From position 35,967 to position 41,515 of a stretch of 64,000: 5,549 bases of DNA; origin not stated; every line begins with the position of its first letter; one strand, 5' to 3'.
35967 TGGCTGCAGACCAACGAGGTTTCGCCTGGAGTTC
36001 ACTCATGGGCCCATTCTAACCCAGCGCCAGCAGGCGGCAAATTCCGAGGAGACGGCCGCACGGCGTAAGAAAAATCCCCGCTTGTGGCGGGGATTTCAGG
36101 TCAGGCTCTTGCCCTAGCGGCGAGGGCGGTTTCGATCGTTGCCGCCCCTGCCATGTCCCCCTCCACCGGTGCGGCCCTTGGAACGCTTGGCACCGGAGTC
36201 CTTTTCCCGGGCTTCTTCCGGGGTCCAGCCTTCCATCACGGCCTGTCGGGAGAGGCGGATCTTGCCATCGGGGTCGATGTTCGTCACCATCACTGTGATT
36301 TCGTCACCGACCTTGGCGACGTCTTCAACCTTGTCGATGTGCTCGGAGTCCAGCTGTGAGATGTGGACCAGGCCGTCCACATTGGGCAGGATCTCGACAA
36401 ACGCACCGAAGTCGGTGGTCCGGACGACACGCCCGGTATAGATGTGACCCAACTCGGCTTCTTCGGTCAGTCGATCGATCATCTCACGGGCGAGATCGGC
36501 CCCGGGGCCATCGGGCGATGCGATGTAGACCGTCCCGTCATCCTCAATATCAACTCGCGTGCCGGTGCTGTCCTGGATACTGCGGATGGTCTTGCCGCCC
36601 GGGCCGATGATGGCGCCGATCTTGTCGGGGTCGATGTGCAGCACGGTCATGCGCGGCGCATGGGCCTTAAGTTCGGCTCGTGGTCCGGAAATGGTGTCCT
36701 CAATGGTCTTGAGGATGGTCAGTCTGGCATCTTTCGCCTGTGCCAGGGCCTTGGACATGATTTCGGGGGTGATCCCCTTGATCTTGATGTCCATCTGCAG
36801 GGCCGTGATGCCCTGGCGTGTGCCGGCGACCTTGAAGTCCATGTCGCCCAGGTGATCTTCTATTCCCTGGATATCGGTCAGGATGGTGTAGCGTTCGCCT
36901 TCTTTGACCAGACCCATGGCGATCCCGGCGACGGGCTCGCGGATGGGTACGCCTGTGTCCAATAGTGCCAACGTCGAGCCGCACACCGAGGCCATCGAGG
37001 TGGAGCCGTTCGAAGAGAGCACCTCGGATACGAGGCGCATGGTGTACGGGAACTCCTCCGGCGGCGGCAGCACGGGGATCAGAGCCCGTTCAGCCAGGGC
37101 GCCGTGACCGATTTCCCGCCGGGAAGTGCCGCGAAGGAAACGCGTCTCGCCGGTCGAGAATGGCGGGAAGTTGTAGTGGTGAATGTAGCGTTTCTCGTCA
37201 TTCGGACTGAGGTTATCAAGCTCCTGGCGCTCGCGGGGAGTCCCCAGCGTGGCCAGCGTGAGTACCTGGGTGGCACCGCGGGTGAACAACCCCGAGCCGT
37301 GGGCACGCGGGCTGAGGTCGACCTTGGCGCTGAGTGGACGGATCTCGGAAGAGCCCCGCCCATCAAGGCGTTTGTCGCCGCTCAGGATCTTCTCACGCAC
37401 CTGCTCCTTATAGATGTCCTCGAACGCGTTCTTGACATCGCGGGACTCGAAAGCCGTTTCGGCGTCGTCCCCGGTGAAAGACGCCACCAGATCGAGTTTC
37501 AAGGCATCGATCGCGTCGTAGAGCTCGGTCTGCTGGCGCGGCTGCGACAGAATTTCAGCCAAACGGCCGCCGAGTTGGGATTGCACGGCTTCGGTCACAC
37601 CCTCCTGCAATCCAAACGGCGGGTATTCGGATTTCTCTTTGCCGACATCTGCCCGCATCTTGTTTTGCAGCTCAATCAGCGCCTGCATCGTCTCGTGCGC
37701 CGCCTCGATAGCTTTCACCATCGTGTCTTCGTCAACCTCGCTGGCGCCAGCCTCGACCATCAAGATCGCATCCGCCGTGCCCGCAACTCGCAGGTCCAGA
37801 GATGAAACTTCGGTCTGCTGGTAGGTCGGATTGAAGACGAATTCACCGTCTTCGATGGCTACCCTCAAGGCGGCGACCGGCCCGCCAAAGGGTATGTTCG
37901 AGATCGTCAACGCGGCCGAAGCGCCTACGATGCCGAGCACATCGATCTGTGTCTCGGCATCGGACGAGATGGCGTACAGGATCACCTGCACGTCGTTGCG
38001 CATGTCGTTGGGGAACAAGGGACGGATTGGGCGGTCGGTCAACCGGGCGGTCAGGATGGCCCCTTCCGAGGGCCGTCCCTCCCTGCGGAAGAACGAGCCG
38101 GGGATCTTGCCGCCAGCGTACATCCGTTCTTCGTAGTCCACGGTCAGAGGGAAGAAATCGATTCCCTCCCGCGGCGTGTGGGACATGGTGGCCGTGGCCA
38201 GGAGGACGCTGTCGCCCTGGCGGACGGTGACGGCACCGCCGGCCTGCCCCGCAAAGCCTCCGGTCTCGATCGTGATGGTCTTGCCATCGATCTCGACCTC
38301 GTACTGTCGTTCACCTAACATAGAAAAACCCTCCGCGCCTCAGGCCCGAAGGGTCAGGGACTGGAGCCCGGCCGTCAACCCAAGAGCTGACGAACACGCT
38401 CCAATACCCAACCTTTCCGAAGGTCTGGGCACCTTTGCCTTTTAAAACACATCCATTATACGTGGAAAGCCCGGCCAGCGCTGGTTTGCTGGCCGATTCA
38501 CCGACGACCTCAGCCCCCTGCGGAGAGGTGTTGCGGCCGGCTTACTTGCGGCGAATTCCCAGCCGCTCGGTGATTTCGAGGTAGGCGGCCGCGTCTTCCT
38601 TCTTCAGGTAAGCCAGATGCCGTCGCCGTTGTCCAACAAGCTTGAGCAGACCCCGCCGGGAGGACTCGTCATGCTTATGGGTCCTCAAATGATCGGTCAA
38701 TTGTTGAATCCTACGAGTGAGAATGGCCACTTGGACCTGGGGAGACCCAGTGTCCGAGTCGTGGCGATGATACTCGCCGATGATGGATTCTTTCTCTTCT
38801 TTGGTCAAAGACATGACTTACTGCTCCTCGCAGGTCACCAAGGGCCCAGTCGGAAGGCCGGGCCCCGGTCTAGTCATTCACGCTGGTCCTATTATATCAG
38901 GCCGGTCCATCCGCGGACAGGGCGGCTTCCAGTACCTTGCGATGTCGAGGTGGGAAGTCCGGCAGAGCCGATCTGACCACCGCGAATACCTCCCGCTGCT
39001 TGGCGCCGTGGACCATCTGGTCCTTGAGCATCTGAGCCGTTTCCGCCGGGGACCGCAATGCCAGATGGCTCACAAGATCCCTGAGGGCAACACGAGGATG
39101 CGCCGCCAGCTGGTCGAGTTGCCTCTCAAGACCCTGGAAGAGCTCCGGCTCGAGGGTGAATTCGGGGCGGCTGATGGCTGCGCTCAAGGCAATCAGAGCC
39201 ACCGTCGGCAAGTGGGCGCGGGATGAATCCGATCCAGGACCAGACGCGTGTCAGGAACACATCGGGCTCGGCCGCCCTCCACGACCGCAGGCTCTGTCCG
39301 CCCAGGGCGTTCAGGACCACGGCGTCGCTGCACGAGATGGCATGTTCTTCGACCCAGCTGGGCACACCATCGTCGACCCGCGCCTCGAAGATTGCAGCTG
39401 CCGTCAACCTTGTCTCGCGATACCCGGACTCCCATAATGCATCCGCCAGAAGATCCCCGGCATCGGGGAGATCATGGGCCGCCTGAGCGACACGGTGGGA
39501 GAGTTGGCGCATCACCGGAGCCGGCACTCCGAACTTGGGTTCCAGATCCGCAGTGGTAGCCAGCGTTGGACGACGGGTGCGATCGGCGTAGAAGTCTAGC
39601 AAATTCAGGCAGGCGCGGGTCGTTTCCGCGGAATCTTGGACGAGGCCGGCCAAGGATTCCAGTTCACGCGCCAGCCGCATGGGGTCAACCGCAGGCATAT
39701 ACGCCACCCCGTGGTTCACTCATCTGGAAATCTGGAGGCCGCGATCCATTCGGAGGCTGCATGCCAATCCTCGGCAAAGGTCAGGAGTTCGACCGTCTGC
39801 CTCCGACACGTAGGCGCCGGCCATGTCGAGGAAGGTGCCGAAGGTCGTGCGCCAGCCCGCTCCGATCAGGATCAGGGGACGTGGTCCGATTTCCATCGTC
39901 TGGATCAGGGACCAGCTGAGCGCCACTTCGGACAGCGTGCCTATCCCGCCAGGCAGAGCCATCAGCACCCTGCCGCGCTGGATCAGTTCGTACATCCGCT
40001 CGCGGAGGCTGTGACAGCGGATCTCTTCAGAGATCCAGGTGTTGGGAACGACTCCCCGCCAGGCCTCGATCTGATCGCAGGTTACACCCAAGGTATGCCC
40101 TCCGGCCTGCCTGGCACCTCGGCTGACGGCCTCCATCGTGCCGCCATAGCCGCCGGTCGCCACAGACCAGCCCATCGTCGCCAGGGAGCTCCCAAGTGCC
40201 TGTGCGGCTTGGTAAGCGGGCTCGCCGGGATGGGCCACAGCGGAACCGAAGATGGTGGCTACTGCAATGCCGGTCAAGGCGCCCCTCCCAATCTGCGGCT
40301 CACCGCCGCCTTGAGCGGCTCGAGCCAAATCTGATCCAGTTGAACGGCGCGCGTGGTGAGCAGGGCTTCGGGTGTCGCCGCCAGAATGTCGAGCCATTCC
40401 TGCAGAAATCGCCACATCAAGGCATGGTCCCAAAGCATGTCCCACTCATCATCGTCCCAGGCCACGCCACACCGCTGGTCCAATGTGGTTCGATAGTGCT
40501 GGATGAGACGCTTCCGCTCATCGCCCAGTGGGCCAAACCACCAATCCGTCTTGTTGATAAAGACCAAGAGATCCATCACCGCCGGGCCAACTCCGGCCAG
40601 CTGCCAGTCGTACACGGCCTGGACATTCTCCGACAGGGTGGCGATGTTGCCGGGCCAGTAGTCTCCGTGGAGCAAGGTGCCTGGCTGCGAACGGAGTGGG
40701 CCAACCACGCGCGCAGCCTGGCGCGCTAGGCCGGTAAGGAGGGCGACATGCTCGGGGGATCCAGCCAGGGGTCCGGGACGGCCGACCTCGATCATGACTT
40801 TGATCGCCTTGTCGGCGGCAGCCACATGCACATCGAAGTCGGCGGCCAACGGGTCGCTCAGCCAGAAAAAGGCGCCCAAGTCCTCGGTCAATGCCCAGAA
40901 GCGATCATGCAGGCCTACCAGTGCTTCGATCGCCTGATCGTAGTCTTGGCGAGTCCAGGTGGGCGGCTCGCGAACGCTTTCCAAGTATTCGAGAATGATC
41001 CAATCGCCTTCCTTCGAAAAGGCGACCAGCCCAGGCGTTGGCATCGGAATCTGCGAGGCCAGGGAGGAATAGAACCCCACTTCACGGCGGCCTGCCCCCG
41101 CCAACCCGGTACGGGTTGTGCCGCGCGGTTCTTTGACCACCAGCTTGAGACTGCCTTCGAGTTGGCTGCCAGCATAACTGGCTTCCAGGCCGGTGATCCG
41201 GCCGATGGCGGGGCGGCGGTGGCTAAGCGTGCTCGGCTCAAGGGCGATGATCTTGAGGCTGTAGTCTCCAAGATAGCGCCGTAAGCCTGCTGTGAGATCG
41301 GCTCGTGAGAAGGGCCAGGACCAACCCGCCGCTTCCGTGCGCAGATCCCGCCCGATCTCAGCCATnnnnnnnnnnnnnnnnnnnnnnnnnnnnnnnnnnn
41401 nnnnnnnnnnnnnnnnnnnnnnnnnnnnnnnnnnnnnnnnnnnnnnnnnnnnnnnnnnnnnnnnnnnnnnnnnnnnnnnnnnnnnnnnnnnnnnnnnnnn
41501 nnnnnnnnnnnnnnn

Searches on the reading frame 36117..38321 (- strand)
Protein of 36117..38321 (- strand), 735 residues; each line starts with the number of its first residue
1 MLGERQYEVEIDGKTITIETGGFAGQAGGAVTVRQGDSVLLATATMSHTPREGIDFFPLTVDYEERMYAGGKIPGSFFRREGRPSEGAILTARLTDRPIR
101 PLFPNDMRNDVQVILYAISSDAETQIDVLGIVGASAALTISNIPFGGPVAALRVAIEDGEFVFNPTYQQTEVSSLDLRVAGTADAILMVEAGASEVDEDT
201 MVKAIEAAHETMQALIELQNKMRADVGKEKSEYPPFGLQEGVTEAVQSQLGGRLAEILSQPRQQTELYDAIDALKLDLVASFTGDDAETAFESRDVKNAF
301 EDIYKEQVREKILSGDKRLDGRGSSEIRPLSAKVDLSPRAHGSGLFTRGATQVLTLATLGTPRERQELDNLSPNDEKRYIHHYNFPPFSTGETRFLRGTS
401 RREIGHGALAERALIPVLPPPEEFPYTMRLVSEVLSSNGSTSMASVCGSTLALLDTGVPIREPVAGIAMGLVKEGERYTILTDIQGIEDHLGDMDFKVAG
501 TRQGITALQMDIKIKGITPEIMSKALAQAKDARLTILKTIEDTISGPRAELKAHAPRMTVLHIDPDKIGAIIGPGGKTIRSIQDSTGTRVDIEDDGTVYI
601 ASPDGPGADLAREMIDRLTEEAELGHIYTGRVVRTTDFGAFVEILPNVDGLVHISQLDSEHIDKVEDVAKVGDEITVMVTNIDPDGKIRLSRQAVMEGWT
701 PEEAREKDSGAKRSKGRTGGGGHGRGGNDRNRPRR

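Call 40: search_protein_families(library=pfam, proteins=[window:36117-38321:-], max_evalue=0.001)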
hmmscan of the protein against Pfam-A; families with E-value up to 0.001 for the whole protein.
window:36117-38321:- (735 aa): 6 families
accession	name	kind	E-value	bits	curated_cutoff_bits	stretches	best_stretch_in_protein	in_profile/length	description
PF01138.27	RNase_PH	-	1.7e-52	177.7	25.5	2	14-144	3-130/130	3' exoribonuclease family, domain 1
PF03725.20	RNase_PH_C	-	6.2e-24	84.2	20.8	2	147-210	1-66/67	3' exoribonuclease family, domain 2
PF00575.29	S1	-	2.6e-19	69.8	22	1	623-692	3-73/74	S1 RNA binding domain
PF00013.35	KH_1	-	1.3e-12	47.7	21.5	1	560-616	3-65/66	KH domain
PF03726.19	PNPase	-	4.5e-10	40.3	24.6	1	242-322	2-80/81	Polyribonucleotide nucleotidyltransferase, RNA binding domain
PF22675.2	KH-I_KHDC4-BBP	-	1.5e-05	25.2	30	1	568-605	8-45/76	KHDC4/BBP-like, KH-domain type I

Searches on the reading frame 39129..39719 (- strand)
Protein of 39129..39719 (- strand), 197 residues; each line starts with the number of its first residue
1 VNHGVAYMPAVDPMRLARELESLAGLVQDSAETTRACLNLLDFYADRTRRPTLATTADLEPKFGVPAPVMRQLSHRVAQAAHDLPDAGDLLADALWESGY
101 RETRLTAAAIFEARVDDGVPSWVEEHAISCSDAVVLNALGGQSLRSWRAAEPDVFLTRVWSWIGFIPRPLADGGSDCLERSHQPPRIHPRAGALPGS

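Call 40: search_protein_families(library=pfam, proteins=[window:39129-39719:-], max_evalue=0.001)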
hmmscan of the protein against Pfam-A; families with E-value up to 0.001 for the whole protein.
window:39129-39719:- (197 aa): 1 family
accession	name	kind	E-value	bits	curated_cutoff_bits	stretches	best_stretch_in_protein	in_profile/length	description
PF08713.17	DNA_alkylation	-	1.6e-06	28.4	21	1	60-121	25-85/213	DNA alkylation repair enzyme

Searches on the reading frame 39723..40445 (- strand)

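Call 40: search_protein_families(library=pfam, proteins=[window:39723-40445:-], max_evalue=0.001)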
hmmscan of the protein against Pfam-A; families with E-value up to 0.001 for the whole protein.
window:39723-40445:- (241 aa): 2 families
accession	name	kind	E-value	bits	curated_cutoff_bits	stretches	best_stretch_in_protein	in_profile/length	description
PF18306.6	LDcluster4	-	1.3e-17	64.2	26.3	1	64-179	5-115/151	SLOG cluster4 family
PF03641.19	Lysine_decarbox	-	2.1e-13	51.1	27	1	104-197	1-92/131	Possible lysine decarboxylase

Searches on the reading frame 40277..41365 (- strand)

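Call 40: search_protein_families(library=pfam, proteins=[window:40277-41365:-], max_evalue=0.001)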
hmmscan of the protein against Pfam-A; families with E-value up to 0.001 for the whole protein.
window:40277-41365:- (363 aa): 3 families
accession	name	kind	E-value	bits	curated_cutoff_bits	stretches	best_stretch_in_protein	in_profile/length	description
PF01636.29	APH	-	1.7e-14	54.6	23.2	1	74-294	22-232/239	Phosphotransferase enzyme family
PF02958.26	EcKL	-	9.2e-06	25.6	22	1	212-297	198-287/294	Ecdysteroid kinase-like family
PF03881.20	Fructosamin_kin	-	0.00023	21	22.4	0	225-253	185-212/288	Fructosamine kinase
